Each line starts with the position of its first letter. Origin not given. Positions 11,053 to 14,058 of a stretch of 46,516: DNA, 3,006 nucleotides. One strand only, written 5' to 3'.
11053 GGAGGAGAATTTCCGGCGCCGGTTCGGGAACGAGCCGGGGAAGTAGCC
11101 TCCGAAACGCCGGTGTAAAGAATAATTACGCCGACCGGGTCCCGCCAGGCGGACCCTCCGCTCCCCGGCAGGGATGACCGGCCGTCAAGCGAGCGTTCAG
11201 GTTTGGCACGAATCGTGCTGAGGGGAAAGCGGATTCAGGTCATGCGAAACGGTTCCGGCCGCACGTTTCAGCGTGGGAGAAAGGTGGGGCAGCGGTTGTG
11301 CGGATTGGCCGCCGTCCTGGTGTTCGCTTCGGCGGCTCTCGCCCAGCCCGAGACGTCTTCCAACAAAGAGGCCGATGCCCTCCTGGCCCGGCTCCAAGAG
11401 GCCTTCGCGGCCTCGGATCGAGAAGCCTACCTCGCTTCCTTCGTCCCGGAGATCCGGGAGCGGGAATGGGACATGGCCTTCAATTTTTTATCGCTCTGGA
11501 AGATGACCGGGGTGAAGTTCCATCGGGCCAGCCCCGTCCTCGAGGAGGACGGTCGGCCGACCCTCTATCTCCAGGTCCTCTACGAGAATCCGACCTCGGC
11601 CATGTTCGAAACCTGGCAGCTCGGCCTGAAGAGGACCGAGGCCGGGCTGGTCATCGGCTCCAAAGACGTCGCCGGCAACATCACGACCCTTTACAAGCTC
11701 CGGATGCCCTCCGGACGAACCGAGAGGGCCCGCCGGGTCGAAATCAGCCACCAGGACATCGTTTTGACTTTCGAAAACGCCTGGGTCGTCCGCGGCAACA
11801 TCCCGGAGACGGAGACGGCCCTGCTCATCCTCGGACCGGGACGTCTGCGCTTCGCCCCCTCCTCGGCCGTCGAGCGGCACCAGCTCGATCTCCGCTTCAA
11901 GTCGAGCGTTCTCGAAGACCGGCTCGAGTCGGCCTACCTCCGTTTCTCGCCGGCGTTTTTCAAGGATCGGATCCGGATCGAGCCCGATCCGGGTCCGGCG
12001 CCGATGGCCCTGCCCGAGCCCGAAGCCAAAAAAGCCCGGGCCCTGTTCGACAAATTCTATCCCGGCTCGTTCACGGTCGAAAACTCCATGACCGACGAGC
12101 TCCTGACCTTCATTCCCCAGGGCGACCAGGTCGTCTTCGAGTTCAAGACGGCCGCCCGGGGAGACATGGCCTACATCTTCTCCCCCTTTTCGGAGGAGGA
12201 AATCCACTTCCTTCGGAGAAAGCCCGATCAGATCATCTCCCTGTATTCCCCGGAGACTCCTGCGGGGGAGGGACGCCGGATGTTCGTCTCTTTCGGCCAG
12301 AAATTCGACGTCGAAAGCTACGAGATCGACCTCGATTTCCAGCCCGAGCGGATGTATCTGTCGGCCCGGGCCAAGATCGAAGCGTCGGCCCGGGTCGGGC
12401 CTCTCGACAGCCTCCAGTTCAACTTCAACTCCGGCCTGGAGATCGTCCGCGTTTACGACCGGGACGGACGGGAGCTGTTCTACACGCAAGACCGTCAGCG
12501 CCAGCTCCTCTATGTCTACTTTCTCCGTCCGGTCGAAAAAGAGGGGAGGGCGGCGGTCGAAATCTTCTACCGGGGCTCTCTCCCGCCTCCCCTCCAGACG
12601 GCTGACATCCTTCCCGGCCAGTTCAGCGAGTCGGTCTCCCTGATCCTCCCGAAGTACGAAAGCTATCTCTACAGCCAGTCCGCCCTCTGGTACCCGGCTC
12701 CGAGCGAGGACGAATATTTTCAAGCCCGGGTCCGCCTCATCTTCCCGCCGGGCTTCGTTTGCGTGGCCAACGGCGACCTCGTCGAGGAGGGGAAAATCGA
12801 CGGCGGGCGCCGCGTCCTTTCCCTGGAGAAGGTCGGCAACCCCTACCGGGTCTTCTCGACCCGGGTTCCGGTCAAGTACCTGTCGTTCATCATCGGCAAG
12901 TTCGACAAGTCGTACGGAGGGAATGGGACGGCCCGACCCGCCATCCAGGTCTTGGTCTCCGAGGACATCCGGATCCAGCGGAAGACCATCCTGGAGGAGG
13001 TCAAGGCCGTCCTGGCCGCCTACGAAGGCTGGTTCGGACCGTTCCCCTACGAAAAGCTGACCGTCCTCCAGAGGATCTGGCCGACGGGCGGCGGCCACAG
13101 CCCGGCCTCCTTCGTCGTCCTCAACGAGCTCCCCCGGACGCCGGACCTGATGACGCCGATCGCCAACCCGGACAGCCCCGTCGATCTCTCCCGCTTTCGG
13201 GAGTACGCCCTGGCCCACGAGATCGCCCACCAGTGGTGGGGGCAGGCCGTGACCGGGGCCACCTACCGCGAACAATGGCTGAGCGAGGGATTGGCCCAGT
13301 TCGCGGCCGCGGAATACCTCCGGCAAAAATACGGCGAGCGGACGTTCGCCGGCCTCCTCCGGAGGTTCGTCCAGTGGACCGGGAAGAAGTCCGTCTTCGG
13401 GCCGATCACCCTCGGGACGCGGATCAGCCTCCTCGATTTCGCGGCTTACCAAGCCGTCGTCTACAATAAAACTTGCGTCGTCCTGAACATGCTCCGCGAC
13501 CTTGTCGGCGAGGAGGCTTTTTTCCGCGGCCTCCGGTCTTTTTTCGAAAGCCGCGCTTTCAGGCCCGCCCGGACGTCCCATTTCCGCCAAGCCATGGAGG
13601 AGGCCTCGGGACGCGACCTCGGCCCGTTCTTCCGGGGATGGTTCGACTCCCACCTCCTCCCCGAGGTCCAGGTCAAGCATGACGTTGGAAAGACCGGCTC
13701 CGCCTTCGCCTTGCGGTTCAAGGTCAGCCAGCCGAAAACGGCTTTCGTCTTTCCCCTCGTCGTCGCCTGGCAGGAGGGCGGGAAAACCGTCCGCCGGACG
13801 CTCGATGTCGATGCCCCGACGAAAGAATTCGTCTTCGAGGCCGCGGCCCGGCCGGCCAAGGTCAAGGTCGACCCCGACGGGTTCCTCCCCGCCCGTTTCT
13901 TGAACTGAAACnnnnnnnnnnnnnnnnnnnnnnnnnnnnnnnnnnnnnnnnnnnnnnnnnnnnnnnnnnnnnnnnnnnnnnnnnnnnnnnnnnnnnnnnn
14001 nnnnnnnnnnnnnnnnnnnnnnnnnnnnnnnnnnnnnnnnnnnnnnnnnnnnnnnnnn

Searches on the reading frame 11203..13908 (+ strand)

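Call 22: search_protein_families(library=pfam, proteins=[window:11203-13908:+], max_evalue=0.00001)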
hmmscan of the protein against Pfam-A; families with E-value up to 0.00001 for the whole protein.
window:11203-13908:+ (901 aa): 1 family
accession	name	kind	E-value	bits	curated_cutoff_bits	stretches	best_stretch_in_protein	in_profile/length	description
PF01433.26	Peptidase_M1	-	3e-21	76.5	27.7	1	670-813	71-218/218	Peptidase family M1 domain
